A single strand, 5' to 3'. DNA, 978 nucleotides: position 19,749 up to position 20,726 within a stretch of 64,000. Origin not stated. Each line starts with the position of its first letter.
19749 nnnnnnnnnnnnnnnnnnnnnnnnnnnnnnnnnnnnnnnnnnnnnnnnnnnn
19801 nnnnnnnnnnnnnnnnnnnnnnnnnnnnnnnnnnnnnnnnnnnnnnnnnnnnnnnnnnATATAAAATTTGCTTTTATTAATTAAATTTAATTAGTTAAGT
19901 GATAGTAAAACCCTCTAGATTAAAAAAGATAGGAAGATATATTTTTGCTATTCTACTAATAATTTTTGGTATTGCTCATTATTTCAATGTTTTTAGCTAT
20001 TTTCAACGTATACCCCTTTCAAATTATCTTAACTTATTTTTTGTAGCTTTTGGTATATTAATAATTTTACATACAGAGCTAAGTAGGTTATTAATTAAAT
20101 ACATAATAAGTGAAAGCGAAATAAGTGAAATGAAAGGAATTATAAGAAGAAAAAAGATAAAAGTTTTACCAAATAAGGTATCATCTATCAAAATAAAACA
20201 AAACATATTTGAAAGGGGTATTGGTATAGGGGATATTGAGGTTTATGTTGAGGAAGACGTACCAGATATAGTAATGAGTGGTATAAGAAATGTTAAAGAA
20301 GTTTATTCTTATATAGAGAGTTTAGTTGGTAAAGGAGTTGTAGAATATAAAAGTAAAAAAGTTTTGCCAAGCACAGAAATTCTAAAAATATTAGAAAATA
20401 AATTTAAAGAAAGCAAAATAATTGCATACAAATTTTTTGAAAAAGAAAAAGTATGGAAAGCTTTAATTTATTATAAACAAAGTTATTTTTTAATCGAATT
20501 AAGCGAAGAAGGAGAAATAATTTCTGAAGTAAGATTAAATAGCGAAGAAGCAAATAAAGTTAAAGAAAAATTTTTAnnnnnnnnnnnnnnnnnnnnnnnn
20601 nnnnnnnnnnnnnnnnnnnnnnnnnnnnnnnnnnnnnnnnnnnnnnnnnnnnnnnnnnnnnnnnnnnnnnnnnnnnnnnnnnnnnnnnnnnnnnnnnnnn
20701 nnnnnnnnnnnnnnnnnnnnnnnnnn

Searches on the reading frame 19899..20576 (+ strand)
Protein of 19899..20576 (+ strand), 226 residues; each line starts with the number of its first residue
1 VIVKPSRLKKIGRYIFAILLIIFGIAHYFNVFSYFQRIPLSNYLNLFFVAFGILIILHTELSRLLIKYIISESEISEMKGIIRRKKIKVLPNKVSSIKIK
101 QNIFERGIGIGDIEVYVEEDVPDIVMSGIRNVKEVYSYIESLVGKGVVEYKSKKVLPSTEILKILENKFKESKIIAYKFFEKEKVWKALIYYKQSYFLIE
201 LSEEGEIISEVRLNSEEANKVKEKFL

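Call 68: search_protein_families(library=pfam, max_evalue=0.1, proteins=[window:19899-20576:+])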
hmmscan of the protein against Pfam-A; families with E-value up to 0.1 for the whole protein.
window:19899-20576:+ (226 aa): 1 family
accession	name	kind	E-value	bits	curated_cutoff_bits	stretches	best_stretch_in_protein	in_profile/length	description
PF03703.20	bPH_2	-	6.6e-10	39.5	22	1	67-139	5-78/78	Bacterial PH domain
